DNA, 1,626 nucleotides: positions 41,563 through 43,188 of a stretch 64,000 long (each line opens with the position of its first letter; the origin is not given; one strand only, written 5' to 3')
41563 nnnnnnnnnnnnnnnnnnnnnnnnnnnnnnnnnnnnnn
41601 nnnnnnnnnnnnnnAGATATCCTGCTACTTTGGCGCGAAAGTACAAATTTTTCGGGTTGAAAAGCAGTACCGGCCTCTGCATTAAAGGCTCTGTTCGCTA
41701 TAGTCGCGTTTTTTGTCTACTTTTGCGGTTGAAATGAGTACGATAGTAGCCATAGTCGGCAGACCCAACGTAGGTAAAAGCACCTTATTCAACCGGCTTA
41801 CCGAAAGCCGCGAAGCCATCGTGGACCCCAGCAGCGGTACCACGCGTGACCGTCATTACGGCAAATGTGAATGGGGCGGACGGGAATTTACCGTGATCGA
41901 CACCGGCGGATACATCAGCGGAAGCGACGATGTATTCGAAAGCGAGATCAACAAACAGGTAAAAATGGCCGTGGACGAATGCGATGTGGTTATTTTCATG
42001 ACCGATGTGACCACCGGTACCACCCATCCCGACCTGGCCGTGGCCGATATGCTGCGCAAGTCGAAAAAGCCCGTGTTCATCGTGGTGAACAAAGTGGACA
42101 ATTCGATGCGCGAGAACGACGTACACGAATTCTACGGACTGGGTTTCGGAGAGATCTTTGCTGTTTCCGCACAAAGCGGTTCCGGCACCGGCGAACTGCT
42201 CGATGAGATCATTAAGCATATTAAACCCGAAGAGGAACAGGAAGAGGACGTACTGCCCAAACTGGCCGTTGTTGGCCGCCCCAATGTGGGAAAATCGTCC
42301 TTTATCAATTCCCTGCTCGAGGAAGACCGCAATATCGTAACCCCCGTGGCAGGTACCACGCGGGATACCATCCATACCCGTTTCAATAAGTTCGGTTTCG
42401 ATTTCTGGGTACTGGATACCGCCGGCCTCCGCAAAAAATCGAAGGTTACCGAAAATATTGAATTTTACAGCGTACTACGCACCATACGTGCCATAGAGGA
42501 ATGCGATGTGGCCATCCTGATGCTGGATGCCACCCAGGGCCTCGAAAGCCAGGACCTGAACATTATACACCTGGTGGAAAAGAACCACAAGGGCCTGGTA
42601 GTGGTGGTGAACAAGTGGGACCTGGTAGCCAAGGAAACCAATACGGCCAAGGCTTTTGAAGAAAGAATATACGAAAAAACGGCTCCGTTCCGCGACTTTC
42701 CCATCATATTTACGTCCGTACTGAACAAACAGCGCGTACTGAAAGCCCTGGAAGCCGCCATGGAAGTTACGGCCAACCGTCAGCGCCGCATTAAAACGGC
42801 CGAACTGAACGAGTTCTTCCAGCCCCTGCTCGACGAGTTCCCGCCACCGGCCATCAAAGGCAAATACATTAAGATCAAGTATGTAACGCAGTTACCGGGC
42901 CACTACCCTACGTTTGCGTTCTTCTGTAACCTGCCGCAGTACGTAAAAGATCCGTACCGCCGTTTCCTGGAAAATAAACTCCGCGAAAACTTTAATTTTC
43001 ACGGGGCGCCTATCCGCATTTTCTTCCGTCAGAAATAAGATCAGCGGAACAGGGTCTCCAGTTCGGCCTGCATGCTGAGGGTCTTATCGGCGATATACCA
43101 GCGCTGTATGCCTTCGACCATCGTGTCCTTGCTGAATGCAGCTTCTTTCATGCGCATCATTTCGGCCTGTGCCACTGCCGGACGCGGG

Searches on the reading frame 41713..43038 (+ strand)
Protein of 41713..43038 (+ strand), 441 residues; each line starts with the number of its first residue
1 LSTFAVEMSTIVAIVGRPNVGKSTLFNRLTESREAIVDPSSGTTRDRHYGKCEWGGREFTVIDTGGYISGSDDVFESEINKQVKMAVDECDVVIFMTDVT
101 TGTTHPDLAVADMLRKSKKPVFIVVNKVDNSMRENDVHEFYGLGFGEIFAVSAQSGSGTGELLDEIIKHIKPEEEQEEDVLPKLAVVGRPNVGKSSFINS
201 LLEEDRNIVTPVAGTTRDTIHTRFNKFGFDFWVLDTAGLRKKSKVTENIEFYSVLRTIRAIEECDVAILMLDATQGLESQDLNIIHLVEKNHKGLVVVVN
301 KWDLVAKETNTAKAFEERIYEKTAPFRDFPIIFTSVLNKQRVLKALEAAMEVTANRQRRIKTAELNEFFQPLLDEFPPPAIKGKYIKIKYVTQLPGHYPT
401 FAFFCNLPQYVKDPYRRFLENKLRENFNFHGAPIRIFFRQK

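Call 71: search_protein_families(library=pfam, proteins=[window:41713-43038:+], max_evalue=0.00001)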
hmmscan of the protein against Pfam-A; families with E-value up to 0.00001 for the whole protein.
window:41713-43038:+ (441 aa): 12 families
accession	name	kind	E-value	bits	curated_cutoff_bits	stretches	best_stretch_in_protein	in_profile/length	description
PF01926.29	MMR_HSR1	-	3.4e-57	191.9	21.9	2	12-127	2-113/113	50S ribosome-binding GTPase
PF14714.11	KH_dom-like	-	1.8e-30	105.5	27.3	1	359-439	1-81/81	KH-domain-like of EngA bacterial GTPase enzymes, C-terminal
PF02421.24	FeoB_N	-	3.3e-26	92.1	27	2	12-165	3-155/156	Ferrous iron transport protein B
PF00009.33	GTP_EFTU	-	5.3e-26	91.8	26.5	2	256-352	85-185/188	Elongation factor Tu GTP binding domain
PF00350.29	Dynamin_N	-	1e-14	55.4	27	0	184-220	1-36/168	Dynamin family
PF03193.22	RsgA_GTPase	-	3.3e-12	47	30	0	115-241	50-170/174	RsgA GTPase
PF04548.22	AIG1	-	1.9e-11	44.1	27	0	13-115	4-108/212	AIG1 family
PF08477.19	Roc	-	2.3e-08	34.7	27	0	183-303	1-119/119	Ras of Complex, Roc, domain of DAPkinase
PF00025.27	Arf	-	1.3e-07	31.7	22.3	0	7-168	12-172/174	ADP-ribosylation factor family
PF00071.28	Ras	-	8.2e-07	29.2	21.6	0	183-326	1-138/162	Ras family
PF10662.15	PduV-EutP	-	9.2e-07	29.2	21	0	12-165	4-140/143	Ethanolamine utilisation - propanediol utilisation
PF13401.12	AAA_22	-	1.4e-06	29.1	27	0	10-45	6-33/130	AAA domain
